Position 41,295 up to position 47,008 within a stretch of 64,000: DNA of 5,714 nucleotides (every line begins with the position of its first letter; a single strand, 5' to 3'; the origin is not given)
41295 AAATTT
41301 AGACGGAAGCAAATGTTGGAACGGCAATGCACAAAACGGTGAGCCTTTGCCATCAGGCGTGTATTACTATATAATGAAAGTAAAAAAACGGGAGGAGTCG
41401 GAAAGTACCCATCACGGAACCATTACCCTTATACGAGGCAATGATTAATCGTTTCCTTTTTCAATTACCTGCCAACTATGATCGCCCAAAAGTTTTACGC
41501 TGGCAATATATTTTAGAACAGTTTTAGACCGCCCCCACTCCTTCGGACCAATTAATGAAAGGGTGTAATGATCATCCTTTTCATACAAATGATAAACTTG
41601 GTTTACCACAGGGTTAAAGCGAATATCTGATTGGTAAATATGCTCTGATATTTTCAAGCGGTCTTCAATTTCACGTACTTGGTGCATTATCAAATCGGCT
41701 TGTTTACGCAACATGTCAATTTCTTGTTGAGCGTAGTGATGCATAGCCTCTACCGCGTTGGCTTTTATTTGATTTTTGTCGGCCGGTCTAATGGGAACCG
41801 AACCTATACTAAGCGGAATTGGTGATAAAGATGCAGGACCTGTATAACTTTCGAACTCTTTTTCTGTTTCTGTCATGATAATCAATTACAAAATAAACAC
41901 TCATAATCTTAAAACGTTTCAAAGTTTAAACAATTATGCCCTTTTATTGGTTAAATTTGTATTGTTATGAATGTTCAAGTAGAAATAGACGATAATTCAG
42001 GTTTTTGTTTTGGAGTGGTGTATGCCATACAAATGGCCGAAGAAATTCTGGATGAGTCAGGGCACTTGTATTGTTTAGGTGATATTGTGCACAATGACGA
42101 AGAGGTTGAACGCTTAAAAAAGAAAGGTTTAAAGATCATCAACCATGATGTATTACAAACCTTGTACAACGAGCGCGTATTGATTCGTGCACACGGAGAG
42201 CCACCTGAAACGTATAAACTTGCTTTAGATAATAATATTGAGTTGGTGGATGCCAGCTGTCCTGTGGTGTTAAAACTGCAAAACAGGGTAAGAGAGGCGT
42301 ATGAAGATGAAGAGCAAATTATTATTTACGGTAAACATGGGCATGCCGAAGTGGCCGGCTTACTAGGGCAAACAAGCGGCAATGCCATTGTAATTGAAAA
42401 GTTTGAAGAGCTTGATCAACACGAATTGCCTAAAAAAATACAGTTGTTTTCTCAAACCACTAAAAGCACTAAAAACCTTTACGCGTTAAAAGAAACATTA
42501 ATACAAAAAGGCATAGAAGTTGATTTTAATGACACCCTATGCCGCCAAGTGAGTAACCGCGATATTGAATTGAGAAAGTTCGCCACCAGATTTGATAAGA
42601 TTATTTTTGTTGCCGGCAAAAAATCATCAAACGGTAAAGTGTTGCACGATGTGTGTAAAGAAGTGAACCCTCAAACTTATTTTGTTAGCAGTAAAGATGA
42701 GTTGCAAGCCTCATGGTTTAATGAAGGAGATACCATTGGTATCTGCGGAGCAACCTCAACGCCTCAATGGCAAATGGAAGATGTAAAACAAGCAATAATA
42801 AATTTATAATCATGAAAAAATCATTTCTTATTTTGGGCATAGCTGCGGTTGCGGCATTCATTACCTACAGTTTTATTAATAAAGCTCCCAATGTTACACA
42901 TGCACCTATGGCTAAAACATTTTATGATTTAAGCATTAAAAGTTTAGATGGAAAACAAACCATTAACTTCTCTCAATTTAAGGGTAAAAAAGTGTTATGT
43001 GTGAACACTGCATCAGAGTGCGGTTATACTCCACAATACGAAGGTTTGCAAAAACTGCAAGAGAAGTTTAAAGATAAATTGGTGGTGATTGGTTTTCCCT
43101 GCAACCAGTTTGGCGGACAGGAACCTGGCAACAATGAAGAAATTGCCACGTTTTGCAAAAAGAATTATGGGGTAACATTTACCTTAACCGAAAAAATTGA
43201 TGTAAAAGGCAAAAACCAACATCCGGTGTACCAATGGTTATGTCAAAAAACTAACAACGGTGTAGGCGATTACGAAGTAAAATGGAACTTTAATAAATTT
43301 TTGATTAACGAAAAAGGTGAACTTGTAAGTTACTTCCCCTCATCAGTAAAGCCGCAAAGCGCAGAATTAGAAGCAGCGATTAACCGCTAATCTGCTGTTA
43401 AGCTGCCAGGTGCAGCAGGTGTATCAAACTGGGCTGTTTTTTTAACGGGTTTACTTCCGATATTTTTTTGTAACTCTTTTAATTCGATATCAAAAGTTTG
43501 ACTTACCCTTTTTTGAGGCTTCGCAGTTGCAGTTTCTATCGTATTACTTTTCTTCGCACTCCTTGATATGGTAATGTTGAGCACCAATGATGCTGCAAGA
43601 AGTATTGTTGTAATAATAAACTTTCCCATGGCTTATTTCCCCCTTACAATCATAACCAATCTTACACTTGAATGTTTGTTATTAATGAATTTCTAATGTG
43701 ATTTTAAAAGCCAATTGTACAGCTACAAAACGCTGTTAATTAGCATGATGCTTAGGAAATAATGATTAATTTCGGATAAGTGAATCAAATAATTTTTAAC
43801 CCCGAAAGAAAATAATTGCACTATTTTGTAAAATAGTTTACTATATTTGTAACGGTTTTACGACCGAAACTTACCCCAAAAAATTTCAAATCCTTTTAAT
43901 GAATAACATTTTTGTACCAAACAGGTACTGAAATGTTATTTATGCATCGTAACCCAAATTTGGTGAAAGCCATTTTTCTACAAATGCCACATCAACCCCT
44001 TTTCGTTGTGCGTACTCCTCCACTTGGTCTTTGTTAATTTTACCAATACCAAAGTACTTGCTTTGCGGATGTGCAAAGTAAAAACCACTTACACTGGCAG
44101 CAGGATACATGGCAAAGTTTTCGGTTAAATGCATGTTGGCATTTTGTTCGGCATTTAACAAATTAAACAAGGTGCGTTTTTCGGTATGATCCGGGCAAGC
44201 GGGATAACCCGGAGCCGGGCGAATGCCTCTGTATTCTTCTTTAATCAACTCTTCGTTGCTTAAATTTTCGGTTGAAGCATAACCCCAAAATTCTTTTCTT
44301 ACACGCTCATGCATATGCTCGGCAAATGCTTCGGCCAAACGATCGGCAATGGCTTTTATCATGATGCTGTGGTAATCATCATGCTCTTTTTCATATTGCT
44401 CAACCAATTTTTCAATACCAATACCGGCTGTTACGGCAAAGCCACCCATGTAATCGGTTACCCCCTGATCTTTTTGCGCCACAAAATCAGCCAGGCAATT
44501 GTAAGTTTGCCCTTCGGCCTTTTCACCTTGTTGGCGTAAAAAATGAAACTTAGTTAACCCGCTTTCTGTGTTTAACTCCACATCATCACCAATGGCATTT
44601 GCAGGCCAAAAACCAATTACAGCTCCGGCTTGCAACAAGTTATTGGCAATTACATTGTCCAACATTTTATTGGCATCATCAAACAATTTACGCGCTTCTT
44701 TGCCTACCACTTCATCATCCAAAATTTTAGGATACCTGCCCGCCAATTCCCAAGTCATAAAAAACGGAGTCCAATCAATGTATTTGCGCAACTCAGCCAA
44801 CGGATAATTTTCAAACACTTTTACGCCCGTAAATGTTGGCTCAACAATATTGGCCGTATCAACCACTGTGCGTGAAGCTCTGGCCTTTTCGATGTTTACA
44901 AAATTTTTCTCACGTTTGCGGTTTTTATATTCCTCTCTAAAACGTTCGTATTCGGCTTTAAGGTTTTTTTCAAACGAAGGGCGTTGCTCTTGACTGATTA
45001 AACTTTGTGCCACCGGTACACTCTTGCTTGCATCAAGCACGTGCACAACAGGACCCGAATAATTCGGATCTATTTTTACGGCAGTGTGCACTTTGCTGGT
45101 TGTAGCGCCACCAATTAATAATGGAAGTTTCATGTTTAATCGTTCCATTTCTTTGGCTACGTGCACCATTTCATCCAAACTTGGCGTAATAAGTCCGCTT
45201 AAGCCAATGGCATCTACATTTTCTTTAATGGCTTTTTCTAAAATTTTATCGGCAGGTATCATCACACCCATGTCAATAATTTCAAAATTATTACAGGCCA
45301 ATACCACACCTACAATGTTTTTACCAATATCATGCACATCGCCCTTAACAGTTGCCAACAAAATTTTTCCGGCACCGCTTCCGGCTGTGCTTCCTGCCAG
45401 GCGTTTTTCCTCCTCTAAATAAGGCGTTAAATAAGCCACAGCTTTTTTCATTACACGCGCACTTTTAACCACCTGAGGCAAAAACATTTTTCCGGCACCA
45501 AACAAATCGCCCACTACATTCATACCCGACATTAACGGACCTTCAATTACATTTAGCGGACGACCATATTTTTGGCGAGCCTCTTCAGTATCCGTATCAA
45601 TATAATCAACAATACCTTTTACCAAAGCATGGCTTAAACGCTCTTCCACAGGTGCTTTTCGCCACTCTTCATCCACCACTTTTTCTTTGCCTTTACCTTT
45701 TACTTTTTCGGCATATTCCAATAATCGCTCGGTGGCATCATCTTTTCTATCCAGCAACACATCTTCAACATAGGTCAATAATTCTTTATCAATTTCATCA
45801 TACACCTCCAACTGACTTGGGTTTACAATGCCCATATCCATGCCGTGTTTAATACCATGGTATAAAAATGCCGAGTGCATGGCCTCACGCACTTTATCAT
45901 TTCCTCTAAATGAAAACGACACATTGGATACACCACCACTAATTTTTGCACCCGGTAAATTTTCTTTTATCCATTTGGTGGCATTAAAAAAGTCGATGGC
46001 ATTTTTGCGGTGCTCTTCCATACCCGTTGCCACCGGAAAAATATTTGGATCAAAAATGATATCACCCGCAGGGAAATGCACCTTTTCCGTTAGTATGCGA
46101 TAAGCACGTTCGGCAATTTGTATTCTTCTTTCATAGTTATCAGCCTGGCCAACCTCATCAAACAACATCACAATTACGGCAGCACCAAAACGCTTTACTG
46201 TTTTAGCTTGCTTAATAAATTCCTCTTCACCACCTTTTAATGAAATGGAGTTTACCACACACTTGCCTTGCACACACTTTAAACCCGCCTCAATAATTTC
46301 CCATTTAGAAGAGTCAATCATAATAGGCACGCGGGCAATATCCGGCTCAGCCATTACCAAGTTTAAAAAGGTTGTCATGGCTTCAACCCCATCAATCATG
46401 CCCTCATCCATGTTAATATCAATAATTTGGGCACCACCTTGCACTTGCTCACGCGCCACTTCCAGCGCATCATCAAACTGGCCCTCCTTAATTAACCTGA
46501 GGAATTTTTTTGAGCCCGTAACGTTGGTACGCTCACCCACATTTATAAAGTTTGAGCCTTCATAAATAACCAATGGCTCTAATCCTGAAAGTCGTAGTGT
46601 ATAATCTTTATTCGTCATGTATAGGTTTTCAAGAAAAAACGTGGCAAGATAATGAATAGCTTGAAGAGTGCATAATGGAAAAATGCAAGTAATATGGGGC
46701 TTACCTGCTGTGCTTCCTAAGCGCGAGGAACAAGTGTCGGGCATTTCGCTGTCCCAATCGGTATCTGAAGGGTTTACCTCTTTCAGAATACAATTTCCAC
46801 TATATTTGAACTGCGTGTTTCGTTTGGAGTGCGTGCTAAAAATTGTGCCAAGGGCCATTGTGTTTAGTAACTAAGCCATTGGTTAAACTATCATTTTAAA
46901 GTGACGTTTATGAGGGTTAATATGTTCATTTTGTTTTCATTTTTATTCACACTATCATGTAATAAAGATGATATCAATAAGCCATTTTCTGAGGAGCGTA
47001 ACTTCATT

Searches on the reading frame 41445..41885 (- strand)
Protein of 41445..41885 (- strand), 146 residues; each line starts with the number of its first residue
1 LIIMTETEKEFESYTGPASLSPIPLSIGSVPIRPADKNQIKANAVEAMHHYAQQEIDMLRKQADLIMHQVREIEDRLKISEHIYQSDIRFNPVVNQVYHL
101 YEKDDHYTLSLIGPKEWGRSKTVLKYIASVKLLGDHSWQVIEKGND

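Call 19: search_protein_families(library=pfam, proteins=[window:41445-41885:-], max_evalue=0.001)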
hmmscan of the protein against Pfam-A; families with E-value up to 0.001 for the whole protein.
window:41445-41885:- (146 aa): 1 family
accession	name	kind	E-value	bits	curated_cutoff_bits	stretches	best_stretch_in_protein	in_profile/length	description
PF10504.14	DUF2452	-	3e-11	43.5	25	1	43-143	39-139/156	Protein of unknown function (DUF2452)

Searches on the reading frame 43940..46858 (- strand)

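Call 62: search_protein_families(library=pfam, proteins=[window:43940-46858:-], max_evalue=0.00001)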
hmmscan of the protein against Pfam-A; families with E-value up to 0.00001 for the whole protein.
window:43940-46858:- (972 aa): 4 families
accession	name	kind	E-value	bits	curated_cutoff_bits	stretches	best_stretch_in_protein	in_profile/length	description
PF02965.22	Met_synt_B12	-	9.7e-131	435.6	25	1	687-954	2-273/273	Vitamin B12 dependent methionine synthase, activation domain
PF00809.28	Pterin_bind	-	1.8e-60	205.1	25.5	1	108-346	1-244/244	Pterin binding enzyme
PF02607.22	B12-binding_2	-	3e-25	88.6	23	1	404-477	1-73/74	B12 binding domain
PF02310.24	B12-binding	-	9.1e-19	67.9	32.1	1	497-588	1-92/121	B12 binding domain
